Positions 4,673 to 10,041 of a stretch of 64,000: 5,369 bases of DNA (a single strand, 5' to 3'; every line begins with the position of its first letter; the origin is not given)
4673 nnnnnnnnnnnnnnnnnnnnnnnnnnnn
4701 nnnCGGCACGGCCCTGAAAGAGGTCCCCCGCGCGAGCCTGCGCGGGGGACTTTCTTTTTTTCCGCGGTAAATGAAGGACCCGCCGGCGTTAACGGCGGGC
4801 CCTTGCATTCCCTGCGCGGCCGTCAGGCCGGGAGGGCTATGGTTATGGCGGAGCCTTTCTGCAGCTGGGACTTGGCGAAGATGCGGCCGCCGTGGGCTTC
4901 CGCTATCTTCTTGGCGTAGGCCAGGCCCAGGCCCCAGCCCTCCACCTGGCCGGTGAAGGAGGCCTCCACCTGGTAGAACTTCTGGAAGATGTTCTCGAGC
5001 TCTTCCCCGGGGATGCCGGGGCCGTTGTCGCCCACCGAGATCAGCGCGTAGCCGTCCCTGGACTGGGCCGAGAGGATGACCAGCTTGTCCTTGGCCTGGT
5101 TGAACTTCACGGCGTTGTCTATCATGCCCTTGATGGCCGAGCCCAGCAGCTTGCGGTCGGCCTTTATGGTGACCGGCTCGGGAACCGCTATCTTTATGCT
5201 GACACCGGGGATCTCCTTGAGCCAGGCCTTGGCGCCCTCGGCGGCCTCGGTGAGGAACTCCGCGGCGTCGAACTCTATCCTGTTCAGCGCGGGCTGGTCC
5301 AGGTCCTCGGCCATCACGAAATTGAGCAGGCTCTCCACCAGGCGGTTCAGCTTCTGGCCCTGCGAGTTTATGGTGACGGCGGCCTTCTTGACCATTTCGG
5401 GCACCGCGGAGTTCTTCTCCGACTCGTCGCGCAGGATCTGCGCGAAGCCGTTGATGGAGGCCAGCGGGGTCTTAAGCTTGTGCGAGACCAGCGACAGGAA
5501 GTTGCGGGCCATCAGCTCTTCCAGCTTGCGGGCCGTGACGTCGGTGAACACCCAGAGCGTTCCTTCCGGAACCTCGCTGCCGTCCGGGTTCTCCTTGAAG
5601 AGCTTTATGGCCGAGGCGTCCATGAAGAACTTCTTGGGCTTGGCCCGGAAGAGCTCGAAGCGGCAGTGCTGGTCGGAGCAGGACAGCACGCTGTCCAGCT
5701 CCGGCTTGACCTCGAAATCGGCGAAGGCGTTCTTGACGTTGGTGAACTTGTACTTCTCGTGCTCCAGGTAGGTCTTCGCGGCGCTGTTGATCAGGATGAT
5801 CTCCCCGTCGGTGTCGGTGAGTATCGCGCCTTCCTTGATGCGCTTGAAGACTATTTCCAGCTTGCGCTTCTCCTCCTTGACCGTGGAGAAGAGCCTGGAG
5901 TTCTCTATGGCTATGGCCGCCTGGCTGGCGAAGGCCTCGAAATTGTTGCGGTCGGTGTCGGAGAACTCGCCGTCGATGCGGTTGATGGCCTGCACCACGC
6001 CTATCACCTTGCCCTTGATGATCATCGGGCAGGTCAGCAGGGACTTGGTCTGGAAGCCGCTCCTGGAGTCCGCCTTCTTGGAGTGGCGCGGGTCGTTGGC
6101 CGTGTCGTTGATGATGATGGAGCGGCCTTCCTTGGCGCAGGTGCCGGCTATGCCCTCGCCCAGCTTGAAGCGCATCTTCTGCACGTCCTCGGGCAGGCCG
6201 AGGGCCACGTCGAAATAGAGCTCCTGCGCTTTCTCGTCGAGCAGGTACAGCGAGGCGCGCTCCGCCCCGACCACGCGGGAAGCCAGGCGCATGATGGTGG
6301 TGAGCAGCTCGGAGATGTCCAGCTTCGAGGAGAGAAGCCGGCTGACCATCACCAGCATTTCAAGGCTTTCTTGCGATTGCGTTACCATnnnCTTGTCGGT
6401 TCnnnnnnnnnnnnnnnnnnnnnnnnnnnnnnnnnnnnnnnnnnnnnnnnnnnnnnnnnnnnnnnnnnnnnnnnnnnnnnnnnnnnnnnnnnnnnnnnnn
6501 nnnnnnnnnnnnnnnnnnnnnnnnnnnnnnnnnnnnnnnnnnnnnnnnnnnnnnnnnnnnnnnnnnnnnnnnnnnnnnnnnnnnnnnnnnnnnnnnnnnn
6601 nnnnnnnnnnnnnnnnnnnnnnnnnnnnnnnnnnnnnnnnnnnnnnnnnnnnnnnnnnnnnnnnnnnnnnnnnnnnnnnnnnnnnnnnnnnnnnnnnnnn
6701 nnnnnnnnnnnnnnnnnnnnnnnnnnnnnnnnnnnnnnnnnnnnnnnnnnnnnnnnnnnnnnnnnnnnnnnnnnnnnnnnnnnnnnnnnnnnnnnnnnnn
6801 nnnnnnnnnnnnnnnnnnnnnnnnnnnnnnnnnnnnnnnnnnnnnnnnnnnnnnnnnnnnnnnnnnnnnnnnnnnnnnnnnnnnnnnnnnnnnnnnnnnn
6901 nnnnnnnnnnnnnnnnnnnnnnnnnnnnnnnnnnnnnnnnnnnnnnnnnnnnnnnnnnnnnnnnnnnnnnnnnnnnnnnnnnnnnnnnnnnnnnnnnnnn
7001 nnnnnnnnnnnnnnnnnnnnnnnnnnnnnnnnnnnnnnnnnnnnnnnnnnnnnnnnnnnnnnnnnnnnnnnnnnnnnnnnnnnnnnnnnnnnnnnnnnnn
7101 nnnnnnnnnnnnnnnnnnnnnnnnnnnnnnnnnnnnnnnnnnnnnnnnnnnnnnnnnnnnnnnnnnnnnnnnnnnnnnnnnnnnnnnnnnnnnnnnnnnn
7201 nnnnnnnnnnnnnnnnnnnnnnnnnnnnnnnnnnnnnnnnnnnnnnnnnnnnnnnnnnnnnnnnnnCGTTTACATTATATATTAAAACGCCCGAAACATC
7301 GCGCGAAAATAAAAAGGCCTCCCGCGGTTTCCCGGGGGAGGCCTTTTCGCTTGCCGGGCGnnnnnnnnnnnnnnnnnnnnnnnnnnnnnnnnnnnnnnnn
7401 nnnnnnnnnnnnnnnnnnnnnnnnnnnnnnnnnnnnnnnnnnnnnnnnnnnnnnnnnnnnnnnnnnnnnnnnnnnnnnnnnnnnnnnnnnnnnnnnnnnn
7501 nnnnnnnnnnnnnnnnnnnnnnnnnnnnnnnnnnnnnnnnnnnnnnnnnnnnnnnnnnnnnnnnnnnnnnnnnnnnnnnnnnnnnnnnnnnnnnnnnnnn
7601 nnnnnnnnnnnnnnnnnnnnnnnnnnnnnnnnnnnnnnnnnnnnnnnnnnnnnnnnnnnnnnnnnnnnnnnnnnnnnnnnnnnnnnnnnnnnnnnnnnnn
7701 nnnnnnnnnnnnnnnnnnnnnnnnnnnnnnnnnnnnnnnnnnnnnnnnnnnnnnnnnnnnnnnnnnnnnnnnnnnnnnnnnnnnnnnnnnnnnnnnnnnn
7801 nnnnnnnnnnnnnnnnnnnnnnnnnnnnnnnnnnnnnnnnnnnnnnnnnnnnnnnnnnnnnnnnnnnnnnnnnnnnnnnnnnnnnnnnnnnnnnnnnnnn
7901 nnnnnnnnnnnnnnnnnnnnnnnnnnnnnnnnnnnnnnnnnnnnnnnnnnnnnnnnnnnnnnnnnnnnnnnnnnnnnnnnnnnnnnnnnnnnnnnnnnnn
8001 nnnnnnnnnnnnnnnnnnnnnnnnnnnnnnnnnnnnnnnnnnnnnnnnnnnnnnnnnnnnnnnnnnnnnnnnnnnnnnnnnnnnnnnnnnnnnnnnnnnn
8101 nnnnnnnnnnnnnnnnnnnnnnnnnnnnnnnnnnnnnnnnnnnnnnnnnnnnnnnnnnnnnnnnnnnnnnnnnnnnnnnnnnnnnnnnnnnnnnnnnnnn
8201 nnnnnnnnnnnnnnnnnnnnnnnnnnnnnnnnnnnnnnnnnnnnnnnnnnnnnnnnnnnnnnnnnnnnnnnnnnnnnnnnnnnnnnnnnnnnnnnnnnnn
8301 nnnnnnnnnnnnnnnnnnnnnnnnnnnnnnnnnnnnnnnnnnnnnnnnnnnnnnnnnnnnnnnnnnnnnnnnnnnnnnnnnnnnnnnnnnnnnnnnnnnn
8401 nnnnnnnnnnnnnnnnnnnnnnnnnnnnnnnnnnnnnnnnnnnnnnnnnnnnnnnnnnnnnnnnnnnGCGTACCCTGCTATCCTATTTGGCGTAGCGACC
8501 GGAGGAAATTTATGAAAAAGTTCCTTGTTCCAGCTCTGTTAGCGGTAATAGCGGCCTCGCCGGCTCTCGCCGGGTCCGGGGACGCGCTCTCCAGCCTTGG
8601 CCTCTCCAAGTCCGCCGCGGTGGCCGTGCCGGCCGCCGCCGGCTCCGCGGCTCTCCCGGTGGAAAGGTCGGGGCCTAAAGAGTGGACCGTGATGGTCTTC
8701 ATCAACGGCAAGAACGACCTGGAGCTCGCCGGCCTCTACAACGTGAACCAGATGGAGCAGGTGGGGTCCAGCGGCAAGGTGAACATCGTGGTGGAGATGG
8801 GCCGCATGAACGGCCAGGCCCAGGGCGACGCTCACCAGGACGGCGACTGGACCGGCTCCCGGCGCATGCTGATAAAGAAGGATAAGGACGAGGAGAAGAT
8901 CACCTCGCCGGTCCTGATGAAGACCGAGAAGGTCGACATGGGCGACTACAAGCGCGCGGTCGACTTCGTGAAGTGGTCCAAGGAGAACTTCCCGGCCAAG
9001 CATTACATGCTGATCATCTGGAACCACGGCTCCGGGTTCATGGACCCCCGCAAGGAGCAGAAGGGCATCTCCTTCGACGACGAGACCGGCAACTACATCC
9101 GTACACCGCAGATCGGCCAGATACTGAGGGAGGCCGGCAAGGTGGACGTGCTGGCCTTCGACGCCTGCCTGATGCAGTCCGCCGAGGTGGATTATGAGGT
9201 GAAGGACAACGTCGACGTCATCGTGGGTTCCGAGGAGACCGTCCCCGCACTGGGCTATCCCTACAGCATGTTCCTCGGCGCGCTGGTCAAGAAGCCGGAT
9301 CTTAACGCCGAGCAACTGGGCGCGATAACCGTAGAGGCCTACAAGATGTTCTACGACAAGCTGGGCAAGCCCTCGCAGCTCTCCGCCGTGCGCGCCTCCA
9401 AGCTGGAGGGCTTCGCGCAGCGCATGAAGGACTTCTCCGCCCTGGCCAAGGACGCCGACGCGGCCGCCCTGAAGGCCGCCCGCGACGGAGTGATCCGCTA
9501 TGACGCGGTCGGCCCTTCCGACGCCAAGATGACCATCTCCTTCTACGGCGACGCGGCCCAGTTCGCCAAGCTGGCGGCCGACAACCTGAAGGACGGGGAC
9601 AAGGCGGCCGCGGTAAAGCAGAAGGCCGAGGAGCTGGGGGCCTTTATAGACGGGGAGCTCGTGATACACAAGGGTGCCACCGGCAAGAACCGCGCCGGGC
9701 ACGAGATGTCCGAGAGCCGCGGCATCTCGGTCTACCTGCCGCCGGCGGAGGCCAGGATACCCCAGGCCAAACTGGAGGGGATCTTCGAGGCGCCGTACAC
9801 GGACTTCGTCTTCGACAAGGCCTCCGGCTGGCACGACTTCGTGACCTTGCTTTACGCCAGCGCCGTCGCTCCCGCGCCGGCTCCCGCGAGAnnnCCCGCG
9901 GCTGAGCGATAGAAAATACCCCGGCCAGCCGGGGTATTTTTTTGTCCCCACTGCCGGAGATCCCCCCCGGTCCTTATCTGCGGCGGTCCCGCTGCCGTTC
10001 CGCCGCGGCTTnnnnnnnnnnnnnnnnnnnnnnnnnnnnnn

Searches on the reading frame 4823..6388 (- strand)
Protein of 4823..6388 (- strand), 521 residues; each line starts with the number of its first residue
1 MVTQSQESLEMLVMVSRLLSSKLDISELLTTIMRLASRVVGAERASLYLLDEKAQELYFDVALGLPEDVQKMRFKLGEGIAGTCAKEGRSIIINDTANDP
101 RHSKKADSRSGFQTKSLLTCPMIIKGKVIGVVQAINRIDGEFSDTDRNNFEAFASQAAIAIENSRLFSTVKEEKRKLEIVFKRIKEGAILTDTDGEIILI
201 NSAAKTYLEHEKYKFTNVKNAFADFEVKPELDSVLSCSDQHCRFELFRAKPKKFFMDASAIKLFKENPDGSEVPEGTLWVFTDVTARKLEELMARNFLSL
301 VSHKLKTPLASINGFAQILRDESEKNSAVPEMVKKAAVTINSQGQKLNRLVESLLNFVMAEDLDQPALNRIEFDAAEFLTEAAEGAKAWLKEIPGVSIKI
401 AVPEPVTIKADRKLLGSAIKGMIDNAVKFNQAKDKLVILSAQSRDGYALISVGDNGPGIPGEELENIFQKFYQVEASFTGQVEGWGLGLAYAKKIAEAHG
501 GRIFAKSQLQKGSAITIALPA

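Call 22: search_protein_families(library=pfam, proteins=[window:4823-6388:-], max_evalue=0.00001)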
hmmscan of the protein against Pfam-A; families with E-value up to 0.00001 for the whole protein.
window:4823-6388:- (521 aa): 5 families
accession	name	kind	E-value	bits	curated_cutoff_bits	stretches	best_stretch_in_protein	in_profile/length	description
PF01590.32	GAF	-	6.9e-24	85.3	22.4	1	24-161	1-133/133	GAF domain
PF02518.31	HATPase_c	-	1.8e-21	77.1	26.4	1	411-520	2-108/111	Histidine kinase-, DNA gyrase B-, and HSP90-like ATPase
PF13185.12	GAF_2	-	2e-21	77.1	28.6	1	23-162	2-136/136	GAF domain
PF00512.31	HisKA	-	1.9e-13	50.7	26.9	1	295-361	3-64/66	His Kinase A (phospho-acceptor) domain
PF13492.12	GAF_3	-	1.1e-12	48.9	27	1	25-163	2-129/129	GAF domain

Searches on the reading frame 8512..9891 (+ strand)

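Call 4: search_protein_families(library=pfam, proteins=[window:8512-9891:+], max_evalue=0.01)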
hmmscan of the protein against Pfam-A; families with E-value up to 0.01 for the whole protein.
window:8512-9891:+ (460 aa): 1 family
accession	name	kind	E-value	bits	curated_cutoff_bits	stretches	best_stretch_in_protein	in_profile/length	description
PF03415.19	Peptidase_C11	-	2.7e-49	169.1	25.8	1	62-412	1-329/359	Clostripain family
